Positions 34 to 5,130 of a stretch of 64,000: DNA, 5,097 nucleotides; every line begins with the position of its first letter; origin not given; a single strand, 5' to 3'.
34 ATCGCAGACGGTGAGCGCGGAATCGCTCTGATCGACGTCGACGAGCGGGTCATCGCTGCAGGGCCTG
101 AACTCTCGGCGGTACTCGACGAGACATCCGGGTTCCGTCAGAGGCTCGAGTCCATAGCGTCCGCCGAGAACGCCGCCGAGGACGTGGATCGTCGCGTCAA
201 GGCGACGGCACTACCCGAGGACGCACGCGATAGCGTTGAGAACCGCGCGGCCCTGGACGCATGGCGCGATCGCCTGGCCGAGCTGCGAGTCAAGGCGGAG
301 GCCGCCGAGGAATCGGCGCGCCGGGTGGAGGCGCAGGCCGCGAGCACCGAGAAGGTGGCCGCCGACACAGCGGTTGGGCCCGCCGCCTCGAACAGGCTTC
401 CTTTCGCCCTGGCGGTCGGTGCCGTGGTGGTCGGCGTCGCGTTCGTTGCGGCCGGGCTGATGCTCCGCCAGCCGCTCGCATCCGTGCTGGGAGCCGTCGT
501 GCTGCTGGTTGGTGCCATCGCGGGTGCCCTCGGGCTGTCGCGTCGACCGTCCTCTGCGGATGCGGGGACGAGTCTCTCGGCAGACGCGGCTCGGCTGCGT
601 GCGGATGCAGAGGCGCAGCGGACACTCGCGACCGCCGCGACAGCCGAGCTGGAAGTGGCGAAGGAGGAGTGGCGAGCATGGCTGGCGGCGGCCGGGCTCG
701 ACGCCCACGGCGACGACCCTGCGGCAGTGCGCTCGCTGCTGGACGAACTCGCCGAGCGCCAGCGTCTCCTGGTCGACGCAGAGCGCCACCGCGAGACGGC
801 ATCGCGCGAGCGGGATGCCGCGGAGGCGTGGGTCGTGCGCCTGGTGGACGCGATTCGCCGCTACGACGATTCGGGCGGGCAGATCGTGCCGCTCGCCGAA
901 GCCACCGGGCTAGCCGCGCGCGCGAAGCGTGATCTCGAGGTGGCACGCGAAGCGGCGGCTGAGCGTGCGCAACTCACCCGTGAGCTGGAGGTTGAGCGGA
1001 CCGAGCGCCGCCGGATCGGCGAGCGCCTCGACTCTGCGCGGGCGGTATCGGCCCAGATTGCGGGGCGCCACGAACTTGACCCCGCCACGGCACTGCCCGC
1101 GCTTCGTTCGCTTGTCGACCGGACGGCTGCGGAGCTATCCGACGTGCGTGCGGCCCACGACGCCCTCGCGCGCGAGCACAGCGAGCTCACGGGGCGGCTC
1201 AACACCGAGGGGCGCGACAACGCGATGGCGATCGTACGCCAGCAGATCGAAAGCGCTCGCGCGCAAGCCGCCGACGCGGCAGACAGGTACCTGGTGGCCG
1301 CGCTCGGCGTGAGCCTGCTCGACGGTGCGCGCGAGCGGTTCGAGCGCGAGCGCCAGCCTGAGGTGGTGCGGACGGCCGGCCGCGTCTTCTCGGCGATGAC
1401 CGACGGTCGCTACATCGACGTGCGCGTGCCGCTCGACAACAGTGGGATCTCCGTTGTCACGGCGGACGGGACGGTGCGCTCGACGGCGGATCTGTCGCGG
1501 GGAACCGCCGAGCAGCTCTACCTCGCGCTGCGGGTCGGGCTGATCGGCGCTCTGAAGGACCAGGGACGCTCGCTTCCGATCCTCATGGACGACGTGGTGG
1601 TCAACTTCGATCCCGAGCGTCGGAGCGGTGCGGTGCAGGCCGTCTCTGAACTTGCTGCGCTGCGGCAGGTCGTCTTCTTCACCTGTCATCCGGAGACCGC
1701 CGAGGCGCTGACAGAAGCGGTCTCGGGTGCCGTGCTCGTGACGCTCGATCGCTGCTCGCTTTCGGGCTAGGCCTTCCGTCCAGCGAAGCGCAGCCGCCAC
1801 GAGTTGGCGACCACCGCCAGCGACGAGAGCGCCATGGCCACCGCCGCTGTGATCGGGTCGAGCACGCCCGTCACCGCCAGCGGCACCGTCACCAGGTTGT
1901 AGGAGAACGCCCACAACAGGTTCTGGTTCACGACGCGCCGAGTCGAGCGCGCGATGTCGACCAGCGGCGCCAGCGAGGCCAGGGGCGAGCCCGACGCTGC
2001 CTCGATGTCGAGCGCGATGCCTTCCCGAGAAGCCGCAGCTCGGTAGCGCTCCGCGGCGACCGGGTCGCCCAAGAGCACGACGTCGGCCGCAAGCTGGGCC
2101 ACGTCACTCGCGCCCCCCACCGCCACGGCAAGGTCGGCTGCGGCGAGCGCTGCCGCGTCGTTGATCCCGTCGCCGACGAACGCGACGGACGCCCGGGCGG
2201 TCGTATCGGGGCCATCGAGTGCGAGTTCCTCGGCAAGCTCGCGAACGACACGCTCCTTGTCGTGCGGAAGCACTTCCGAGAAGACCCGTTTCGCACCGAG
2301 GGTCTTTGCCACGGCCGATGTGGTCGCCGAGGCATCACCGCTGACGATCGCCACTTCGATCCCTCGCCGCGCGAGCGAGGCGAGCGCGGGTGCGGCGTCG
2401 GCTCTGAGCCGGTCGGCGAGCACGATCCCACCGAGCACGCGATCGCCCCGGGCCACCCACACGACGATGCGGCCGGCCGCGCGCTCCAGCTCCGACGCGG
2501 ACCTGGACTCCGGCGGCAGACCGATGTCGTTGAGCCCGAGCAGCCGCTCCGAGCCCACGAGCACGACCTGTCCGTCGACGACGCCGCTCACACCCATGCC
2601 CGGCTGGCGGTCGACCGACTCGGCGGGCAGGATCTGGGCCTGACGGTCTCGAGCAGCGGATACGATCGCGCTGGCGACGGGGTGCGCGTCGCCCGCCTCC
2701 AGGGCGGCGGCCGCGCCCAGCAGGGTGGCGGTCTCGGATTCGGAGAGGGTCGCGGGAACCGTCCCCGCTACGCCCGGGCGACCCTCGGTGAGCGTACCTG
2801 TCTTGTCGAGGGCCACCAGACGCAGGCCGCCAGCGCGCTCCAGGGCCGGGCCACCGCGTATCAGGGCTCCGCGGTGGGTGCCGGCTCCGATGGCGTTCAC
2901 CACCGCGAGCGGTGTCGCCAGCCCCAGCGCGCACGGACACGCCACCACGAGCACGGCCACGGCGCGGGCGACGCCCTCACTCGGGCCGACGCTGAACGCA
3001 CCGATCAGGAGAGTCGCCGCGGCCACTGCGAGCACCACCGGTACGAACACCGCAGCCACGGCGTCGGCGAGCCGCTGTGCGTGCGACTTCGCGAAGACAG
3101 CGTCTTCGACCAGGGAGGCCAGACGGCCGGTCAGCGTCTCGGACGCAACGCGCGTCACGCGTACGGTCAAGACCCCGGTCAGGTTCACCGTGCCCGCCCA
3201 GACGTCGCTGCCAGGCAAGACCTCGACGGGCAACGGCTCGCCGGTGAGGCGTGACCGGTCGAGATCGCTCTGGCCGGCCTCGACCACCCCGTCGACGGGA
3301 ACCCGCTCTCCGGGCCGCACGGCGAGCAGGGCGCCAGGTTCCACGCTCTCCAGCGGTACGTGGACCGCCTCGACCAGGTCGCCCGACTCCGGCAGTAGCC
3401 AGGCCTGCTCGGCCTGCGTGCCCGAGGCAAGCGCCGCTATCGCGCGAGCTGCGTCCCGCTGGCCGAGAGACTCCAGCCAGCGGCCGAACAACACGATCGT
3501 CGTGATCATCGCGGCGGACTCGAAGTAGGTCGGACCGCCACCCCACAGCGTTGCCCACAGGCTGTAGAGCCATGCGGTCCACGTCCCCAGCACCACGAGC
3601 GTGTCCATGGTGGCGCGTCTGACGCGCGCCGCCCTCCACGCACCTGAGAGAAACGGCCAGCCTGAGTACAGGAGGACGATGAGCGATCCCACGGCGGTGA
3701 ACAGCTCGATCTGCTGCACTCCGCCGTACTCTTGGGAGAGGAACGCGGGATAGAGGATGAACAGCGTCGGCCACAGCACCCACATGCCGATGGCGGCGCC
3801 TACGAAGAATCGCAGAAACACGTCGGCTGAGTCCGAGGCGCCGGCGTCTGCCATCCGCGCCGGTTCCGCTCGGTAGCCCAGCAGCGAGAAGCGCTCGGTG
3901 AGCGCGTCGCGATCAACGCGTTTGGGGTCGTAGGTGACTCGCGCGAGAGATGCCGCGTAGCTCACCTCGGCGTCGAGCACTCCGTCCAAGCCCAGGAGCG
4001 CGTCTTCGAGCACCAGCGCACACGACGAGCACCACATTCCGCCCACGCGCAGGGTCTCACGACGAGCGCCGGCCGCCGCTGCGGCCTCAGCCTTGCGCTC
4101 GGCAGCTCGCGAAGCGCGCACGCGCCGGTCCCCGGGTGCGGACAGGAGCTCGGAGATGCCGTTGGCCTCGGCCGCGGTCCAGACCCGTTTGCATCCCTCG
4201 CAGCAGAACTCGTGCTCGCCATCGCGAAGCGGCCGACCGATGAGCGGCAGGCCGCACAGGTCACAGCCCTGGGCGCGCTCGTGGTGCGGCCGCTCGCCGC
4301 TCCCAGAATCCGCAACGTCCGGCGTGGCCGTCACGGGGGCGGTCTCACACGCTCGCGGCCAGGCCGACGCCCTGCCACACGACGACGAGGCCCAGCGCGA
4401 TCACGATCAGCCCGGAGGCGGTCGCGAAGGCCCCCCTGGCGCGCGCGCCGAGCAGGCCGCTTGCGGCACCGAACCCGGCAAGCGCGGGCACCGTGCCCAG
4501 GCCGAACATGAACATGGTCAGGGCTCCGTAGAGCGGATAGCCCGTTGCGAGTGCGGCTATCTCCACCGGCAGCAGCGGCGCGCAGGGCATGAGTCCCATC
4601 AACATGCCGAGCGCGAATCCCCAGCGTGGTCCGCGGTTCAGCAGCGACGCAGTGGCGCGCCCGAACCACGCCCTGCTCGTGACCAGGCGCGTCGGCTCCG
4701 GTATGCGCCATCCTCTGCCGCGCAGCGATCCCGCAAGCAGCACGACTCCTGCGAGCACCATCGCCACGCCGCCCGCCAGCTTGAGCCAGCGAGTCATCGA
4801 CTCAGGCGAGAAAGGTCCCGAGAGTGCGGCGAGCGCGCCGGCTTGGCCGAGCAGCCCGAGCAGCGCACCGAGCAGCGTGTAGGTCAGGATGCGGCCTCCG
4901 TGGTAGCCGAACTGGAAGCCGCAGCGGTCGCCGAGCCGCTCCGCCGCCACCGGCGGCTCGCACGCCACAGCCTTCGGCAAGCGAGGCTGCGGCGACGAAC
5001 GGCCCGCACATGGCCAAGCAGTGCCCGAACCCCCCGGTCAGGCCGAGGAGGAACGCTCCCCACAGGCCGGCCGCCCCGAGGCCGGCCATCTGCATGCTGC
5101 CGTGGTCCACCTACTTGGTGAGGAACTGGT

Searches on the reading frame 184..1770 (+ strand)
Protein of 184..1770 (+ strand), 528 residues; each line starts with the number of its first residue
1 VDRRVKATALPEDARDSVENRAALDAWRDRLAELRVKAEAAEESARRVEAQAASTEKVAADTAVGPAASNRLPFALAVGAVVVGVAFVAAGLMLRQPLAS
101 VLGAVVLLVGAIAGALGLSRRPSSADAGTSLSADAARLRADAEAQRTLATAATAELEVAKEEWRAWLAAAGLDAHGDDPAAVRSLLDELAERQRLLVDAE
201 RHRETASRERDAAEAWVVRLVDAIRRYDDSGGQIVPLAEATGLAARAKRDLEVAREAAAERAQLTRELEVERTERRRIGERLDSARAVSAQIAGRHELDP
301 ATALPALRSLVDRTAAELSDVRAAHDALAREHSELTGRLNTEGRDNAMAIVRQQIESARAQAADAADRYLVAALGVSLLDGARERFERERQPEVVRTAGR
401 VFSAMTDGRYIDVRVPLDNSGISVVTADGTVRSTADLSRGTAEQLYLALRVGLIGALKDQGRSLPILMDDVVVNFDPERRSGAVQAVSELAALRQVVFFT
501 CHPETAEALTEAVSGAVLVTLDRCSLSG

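Call 13: search_protein_families(library=pfam, proteins=[window:184-1770:+])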
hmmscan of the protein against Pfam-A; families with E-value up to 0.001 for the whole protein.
window:184-1770:+ (528 aa): 1 family
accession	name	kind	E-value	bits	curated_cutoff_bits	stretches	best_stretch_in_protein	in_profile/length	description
PF14235.11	DUF4337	-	0.00046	20.8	27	1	18-118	73-161/161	Domain of unknown function (DUF4337)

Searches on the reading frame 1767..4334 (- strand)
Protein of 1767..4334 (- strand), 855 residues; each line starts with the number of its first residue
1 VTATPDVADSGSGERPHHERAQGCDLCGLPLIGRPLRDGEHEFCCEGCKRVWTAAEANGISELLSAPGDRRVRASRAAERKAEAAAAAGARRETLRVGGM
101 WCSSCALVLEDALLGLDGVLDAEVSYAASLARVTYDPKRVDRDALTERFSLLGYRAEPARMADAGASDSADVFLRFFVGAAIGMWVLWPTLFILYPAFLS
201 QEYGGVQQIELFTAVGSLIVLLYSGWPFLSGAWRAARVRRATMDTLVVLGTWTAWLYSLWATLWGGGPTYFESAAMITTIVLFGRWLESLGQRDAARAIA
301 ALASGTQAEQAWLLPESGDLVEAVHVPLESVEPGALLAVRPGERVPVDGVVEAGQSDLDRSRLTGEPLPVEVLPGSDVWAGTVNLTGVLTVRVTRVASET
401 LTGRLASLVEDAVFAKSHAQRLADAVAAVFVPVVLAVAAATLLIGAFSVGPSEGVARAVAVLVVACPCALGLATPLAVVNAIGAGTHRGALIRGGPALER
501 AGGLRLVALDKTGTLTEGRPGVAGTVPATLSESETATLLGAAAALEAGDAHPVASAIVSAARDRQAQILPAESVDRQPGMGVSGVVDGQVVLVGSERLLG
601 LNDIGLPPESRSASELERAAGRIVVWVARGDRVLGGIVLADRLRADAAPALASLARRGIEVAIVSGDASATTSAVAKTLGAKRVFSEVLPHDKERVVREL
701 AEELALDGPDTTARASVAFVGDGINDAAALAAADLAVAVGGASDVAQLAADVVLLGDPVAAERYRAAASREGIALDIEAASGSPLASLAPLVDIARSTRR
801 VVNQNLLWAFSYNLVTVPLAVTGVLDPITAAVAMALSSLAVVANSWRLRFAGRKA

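Call 13: search_protein_families(library=pfam, proteins=[window:1767-4334:-])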
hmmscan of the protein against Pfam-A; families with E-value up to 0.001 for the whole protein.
window:1767-4334:- (855 aa): 5 families
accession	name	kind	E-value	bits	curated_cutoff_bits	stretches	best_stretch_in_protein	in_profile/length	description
PF00122.25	E1-E2_ATPase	-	2.7e-45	154.5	28.1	1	308-485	4-178/181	E1-E2 ATPase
PF00702.32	Hydrolase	-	1.8e-28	100.7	26.4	1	505-734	2-191/191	haloacid dehalogenase-like hydrolase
PF00403.32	HMA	-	2e-10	41.3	24.8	1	94-154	1-61/62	Heavy-metal-associated domain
PF12710.13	HAD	-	3.8e-05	24.6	27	1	629-730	72-188/189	haloacid dehalogenase-like hydrolase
PF08282.18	Hydrolase_3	-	0.00043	20.5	20.9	0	693-754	188-243/255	haloacid dehalogenase-like hydrolase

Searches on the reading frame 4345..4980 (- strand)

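Call 13: search_protein_families(library=pfam, proteins=[window:4345-4980:-])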
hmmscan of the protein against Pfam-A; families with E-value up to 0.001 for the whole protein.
window:4345-4980:- (211 aa): 1 family
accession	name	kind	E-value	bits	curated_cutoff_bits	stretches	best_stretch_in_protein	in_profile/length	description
PF13386.12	DsbD_2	-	6.3e-31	108.3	24.9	1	22-198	34-198/199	Cytochrome C biogenesis protein transmembrane region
